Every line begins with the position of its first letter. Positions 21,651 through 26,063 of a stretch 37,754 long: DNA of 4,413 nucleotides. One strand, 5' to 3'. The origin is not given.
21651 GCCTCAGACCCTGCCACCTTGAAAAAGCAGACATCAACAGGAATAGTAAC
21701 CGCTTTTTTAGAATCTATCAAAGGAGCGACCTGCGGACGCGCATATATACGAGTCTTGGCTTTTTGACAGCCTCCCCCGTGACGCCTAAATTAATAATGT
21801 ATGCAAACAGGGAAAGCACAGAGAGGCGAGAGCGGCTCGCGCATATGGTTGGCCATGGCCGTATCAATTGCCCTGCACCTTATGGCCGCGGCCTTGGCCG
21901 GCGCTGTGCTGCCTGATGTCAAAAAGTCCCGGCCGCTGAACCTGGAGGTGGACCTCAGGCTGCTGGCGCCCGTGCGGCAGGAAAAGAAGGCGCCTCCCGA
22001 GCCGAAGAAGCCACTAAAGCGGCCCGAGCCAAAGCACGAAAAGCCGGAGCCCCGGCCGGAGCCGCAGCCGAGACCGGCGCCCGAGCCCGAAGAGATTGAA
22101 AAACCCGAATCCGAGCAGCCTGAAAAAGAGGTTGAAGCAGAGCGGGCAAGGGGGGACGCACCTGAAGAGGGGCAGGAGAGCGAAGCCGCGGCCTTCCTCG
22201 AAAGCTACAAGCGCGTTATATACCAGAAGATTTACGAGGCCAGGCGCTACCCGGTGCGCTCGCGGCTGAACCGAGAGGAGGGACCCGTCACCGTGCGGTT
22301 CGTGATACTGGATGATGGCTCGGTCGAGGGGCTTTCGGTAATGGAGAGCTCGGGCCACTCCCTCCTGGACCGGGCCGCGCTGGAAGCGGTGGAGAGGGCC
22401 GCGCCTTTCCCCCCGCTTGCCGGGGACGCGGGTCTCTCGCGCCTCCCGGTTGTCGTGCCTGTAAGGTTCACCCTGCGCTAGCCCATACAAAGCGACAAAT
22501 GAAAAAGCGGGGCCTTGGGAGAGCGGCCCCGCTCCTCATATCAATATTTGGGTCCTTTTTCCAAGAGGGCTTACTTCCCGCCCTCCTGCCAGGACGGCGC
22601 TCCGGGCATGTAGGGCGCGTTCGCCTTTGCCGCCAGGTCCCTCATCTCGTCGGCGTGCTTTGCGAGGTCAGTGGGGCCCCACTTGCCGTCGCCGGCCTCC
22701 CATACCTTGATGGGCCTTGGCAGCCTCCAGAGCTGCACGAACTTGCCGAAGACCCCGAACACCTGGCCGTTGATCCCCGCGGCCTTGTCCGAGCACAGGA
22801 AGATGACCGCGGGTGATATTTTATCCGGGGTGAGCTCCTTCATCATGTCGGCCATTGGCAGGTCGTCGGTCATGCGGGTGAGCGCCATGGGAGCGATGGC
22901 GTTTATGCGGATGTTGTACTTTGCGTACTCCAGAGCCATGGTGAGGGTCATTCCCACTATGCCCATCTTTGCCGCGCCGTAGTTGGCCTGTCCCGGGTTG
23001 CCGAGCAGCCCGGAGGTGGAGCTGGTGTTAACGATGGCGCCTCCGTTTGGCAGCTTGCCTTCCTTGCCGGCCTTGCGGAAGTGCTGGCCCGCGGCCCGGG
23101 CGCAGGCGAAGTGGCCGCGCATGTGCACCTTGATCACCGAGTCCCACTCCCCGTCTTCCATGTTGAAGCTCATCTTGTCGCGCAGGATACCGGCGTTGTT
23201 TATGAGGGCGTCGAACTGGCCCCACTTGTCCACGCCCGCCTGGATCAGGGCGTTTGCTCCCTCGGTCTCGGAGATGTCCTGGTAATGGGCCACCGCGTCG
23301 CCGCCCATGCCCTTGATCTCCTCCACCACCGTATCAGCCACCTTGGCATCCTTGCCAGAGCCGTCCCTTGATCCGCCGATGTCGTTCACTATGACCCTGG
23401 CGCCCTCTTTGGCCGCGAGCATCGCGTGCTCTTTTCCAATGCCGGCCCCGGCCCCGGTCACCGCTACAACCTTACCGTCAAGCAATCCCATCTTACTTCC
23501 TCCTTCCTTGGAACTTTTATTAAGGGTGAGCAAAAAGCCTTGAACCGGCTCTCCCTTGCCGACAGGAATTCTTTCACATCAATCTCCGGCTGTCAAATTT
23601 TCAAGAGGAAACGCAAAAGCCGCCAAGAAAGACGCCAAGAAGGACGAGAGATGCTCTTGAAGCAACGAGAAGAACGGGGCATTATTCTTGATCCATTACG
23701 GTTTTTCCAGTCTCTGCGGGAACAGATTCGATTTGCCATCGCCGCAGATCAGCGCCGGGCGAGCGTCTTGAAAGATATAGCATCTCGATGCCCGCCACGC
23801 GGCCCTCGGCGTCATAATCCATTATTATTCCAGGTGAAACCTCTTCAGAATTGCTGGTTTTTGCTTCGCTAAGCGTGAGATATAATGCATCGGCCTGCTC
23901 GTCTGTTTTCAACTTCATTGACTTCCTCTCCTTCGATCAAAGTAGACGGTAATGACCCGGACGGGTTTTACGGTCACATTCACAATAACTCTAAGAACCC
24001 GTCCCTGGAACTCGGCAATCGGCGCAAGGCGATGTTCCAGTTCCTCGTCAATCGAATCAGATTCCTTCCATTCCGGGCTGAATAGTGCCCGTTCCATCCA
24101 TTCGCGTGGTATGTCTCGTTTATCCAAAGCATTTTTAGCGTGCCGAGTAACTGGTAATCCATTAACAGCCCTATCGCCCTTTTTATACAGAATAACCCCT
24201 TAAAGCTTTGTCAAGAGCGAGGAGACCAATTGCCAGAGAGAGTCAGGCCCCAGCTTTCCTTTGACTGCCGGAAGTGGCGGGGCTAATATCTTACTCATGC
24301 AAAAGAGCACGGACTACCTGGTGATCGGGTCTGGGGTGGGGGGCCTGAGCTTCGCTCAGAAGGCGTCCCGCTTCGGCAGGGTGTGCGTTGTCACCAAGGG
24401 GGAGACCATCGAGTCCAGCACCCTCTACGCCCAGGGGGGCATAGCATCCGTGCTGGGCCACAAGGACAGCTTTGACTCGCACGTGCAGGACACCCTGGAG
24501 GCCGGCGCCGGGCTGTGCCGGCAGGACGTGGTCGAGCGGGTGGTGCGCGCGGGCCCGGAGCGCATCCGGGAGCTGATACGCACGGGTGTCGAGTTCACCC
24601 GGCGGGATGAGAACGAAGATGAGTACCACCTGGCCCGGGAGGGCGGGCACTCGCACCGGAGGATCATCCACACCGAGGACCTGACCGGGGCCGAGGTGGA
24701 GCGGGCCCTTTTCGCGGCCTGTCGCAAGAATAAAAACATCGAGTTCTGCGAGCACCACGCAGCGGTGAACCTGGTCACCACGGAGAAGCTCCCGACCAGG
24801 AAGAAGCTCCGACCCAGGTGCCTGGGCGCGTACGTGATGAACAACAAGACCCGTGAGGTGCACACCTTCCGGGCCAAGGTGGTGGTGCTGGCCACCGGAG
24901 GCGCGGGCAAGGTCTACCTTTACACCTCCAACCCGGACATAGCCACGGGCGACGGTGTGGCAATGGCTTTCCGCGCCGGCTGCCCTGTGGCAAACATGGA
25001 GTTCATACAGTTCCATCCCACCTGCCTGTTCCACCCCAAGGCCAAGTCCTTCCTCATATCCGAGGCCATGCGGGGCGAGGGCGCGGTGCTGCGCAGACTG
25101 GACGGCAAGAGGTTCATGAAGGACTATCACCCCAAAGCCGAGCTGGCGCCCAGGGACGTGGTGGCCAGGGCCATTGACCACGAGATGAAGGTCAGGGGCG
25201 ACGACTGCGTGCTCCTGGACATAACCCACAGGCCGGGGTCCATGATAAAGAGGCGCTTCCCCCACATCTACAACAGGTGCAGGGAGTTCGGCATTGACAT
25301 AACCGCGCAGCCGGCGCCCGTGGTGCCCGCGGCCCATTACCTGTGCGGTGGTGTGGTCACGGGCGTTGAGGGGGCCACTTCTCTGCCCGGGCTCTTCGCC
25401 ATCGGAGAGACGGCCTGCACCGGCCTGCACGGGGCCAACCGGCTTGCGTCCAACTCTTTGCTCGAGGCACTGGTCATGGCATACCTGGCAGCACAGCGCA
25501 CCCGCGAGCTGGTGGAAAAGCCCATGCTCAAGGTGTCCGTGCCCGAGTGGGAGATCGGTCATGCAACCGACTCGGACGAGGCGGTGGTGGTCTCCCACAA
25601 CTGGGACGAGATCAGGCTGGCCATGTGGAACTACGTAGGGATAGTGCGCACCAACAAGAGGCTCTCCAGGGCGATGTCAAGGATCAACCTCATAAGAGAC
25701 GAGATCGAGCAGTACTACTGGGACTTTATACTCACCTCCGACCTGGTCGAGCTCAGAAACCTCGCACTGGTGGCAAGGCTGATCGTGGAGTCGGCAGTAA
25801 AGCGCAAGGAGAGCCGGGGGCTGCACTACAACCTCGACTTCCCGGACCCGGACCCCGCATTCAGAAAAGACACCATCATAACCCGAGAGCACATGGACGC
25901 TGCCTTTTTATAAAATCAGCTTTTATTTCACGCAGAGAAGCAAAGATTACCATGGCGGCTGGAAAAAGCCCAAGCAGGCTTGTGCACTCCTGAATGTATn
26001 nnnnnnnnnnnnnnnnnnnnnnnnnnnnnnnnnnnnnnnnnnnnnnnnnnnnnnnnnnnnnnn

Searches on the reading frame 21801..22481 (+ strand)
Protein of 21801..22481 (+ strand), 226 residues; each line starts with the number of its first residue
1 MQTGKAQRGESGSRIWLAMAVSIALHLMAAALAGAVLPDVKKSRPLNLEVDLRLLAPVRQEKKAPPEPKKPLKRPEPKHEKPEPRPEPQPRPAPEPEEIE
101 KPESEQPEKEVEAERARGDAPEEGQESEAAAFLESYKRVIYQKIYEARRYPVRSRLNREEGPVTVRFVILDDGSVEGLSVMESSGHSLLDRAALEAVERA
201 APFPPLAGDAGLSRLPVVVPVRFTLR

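Call 65: search_protein_families(library=pfam, proteins=[window:21801-22481:+], max_evalue=0.00001)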
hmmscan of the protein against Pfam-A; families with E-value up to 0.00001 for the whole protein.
window:21801-22481:+ (226 aa): 2 families
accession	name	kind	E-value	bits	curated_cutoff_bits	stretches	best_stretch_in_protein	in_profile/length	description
PF03544.19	TonB_C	-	1.5e-18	67.4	24.6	1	148-225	3-79/79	Gram-negative bacterial TonB protein C-terminal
PF13103.11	TonB_2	-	1.3e-10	41.7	22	1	135-210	3-74/85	TonB C terminal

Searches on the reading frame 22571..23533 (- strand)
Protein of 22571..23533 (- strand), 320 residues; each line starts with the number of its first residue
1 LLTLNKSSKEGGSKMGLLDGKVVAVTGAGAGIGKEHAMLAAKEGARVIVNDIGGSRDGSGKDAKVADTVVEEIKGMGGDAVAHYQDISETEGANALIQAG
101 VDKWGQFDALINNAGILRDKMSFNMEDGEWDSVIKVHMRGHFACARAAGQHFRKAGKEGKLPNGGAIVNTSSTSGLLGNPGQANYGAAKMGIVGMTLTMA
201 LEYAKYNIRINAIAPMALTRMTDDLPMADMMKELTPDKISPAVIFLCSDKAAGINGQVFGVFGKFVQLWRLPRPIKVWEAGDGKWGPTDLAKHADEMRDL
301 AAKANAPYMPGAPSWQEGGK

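Call 64: search_protein_families(library=pfam, proteins=[window:22571-23533:-], max_evalue=0.00001)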
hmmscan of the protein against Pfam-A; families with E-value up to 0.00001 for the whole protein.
window:22571-23533:- (320 aa): 3 families
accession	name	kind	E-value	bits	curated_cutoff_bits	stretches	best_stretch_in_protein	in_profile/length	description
PF00106.31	adh_short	-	1.4e-41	142.6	26.6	1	21-222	1-187/195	short chain dehydrogenase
PF13561.12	adh_short_C2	-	1.6e-39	136.4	27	1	27-261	1-231/236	Enoyl-(Acyl carrier protein) reductase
PF08659.16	KR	-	2.2e-14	54.2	22.6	1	24-189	4-153/180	KR domain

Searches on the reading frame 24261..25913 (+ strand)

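Call 65: search_protein_families(library=pfam, proteins=[window:24261-25913:+], max_evalue=0.00001)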
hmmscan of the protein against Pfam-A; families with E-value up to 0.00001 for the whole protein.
window:24261-25913:+ (550 aa): 3 families
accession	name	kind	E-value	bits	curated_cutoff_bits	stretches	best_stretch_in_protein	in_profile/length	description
PF00890.30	FAD_binding_2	-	1.1e-95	321.7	20.4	1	18-400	1-414/414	FAD binding domain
PF02910.25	Succ_DH_flav_C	-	1.3e-14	54.6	20.8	1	450-542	3-102/130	Fumarate reductase flavoprotein C-term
PF07992.20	Pyr_redox_2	-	1.9e-06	28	26.1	0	18-215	2-110/291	Pyridine nucleotide-disulphide oxidoreductase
